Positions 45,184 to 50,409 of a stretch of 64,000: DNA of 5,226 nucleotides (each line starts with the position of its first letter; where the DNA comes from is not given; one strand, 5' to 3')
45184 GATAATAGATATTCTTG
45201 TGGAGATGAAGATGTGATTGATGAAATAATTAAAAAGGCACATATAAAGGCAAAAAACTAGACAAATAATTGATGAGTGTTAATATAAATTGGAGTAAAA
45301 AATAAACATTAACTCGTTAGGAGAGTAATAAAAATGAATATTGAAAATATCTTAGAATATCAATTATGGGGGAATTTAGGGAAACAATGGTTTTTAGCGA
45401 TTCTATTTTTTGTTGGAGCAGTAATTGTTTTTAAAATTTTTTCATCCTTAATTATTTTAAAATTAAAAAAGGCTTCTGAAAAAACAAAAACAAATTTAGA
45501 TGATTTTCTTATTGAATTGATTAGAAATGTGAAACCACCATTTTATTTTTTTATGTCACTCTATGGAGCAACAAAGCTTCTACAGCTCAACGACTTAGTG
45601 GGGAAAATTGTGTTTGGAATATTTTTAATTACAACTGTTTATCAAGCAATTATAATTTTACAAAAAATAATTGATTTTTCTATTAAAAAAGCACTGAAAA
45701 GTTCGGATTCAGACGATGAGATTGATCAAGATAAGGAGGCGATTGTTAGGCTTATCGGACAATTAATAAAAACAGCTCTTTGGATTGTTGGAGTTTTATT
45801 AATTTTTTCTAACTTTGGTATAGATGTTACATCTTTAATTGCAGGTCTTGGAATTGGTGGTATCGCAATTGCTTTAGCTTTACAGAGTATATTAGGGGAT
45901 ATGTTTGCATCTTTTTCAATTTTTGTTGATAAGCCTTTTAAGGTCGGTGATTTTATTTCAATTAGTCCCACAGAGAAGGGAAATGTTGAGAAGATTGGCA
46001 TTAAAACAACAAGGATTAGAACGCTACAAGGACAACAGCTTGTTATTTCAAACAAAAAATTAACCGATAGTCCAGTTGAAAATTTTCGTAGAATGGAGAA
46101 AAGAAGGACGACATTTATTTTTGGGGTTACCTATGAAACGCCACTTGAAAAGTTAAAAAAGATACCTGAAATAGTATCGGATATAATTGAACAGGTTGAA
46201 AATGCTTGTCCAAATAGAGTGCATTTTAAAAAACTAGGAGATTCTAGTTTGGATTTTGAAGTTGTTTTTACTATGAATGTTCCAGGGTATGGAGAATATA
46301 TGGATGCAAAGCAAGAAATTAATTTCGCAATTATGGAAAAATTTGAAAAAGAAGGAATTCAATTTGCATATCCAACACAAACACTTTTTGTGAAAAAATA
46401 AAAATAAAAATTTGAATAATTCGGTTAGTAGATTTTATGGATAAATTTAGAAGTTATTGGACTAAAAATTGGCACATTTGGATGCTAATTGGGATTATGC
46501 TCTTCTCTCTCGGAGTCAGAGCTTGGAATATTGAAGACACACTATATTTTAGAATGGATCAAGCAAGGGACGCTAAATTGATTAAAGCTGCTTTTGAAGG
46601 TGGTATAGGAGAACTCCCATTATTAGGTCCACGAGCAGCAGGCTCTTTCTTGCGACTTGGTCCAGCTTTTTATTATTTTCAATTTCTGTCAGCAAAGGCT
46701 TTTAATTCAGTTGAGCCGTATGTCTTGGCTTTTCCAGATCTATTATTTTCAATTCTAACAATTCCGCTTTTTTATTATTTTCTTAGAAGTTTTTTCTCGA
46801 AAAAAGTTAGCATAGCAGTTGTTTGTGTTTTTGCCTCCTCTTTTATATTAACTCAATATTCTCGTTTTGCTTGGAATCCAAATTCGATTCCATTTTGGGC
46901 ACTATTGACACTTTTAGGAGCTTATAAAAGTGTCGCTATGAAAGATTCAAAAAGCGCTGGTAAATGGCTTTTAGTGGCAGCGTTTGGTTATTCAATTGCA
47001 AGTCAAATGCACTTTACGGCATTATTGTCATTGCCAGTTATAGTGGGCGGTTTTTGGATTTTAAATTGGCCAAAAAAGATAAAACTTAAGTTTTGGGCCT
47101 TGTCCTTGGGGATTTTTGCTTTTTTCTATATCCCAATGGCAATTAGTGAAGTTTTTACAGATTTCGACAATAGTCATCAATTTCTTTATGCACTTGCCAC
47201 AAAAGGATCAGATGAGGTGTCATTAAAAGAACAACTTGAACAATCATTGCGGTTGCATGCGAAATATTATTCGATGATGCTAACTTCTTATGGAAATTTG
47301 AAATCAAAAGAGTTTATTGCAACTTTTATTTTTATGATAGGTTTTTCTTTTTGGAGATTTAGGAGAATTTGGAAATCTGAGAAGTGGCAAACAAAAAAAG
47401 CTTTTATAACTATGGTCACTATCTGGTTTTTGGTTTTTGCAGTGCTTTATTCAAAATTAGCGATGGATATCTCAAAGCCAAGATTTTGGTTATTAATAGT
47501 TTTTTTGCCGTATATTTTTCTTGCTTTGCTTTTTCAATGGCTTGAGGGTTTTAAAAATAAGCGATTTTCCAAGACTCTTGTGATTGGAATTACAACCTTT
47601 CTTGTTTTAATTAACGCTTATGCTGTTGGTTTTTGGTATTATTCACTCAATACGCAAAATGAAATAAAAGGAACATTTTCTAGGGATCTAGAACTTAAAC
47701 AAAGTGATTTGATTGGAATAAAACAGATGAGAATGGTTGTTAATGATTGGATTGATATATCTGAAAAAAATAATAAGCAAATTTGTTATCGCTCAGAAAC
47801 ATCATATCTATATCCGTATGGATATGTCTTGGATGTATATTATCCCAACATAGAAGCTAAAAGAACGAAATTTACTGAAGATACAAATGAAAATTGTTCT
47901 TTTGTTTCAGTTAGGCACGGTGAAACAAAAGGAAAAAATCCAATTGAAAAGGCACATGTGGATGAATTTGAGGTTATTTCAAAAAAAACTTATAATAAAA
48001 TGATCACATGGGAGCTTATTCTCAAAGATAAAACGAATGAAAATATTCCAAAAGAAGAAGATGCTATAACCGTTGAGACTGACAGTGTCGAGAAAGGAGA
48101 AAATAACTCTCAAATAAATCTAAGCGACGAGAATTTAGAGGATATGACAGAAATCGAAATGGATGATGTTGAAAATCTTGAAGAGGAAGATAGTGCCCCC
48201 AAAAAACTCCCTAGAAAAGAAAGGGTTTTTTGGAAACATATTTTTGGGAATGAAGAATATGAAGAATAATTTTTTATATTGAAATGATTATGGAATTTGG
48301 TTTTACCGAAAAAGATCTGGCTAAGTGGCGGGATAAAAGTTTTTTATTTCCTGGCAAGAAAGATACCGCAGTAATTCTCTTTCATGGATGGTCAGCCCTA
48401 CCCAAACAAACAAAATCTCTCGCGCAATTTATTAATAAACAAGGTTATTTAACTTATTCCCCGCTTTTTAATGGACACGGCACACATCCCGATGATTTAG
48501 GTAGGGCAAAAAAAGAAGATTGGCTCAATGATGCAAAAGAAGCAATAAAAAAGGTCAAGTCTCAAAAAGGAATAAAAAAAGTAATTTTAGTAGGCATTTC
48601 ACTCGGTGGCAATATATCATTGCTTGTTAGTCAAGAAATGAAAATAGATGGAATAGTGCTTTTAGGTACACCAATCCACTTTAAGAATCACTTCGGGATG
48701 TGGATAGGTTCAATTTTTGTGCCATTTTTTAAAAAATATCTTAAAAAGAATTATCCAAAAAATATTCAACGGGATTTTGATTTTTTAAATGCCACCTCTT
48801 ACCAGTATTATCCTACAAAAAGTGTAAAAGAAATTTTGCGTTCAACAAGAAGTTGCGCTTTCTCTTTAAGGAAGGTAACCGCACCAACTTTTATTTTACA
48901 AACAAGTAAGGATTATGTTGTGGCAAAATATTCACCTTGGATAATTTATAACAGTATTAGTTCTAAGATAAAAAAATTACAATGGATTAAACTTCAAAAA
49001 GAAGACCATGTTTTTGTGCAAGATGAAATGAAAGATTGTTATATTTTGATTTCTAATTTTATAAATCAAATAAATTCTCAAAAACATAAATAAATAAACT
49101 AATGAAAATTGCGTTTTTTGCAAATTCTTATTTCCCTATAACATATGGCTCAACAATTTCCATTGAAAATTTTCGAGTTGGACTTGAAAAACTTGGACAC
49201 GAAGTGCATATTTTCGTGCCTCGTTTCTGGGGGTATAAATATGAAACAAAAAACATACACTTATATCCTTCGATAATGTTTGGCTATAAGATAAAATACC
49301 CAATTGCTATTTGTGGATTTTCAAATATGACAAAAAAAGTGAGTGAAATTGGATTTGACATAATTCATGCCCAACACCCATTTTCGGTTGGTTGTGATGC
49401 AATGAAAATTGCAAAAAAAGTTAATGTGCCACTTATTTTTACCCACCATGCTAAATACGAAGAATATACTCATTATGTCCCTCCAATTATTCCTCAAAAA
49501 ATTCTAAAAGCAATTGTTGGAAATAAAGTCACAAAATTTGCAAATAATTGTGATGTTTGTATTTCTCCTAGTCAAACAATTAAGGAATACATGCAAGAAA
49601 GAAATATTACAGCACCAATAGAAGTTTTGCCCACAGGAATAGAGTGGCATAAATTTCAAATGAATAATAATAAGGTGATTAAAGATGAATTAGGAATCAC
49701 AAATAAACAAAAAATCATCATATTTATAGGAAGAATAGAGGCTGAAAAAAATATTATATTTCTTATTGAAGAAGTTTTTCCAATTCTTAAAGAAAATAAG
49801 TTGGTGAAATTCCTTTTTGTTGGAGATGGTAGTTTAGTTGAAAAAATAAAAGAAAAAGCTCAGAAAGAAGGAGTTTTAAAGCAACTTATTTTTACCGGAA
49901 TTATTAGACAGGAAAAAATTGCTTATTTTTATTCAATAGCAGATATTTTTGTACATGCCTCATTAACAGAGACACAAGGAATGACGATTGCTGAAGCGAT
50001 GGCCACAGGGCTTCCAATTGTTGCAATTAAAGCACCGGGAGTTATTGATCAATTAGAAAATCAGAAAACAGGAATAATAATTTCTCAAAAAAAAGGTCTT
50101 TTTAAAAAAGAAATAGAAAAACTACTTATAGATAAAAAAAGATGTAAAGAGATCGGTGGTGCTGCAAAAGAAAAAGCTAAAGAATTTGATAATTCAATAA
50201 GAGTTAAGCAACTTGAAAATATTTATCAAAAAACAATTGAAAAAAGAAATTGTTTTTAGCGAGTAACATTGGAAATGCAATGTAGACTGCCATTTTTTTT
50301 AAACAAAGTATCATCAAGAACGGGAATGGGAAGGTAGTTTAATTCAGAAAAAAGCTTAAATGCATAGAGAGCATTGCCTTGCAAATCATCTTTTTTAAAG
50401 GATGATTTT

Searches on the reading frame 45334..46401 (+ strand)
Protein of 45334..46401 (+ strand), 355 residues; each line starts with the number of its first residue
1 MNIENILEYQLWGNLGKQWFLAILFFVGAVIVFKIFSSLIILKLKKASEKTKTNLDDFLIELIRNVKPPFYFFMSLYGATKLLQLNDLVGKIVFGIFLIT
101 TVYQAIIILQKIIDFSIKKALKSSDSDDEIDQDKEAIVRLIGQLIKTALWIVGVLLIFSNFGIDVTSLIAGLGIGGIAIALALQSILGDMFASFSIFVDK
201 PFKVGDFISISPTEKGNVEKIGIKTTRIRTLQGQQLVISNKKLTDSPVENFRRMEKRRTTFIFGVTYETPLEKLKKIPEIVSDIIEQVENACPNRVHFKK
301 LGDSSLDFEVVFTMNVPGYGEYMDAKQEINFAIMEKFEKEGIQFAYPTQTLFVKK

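Call 15: search_protein_families(library=pfam, proteins=[window:45334-46401:+], max_evalue=0.001)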
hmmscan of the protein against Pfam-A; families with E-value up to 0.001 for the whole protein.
window:45334-46401:+ (355 aa): 4 families
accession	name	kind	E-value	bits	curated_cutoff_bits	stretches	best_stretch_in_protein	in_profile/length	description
PF00924.24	MS_channel_2nd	-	9.5e-19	67.7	20.2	1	186-253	2-68/68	Mechanosensitive ion channel, beta-domain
PF21082.3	MS_channel_3rd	-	1.7e-16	60.8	21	1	260-344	2-88/88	Mechanosensitive ion channel MscS, C-terminal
PF21088.3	MS_channel_1st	-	3e-10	40.3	23.1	1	144-184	2-42/42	Mechanosensitive ion channel, transmembrane helices 2/3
PF25237.1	MSL2_3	-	0.00081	20.4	34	0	100-182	50-128/130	Mechanosensitive channel protein 2/3 domain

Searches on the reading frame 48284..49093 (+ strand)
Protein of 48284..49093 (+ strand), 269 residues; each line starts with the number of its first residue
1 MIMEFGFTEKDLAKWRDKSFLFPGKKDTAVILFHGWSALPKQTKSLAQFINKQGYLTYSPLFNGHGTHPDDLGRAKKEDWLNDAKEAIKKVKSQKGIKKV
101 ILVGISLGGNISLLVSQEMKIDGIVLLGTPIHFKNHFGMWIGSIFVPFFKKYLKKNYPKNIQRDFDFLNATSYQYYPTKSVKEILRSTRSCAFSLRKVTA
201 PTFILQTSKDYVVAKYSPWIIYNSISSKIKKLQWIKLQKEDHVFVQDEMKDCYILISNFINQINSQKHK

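Call 15: search_protein_families(library=pfam, proteins=[window:48284-49093:+], max_evalue=0.001)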
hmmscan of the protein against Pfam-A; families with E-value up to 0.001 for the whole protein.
window:48284-49093:+ (269 aa): 7 families
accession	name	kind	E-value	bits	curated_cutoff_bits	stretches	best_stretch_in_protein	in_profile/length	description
PF12146.15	Hydrolase_4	-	4.7e-21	75.6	27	1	25-236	2-228/239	Serine aminopeptidase, S33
PF00561.26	Abhydrolase_1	-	1.6e-10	41.5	25.8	1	29-175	2-150/245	alpha/beta hydrolase fold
PF12697.13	Abhydrolase_6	-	3.1e-06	28.5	26.3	1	30-202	1-169/217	Alpha/beta hydrolase family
PF20408.4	Abhydrolase_11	-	1.3e-05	25.5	27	1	76-132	56-110/193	Alpha/beta hydrolase domain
PF01738.24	DLH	-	0.00015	21.8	21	0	26-124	12-124/217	Dienelactone hydrolase family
PF07819.20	PGAP1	-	0.00034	20.9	24.3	1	78-135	69-133/233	PGAP1-like alpha/beta domain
PF00326.27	Peptidase_S9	-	0.00075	19.5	22.6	0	170-249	114-194/213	Prolyl oligopeptidase family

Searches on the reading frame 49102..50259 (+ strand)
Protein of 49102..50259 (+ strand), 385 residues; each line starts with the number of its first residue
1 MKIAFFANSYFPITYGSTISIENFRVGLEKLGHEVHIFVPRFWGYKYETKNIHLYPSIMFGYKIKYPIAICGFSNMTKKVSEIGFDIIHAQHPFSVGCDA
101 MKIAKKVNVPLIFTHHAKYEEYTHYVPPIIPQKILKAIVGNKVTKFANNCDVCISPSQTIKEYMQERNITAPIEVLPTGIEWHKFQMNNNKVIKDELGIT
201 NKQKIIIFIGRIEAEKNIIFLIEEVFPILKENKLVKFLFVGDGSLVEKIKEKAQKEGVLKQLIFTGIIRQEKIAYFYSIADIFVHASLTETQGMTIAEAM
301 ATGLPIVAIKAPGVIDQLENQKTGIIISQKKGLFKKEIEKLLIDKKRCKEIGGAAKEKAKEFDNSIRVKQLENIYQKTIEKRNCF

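Call 15: search_protein_families(library=pfam, proteins=[window:49102-50259:+], max_evalue=0.001)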
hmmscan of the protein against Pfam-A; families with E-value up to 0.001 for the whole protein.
window:49102-50259:+ (385 aa): 5 families
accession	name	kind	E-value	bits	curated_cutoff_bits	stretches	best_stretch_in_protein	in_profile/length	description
PF00534.26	Glycos_transf_1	-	2.9e-34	118.5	26.4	1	192-357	4-171/172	Glycosyl transferases group 1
PF13692.12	Glyco_trans_1_4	-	3.9e-29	102.2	27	1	204-342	2-140/142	Glycosyl transferases group 1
PF13439.12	Glyco_transf_4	-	2.8e-24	86.5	28.5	1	16-180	3-166/170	Glycosyltransferase Family 4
PF13579.12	Glyco_trans_4_4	-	6.1e-07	30.4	29.7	1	20-179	6-158/158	Glycosyl transferase 4-like domain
PF13524.12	Glyco_trans_1_2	-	0.00064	20.1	25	0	261-372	28-143/144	Glycosyl transferase-like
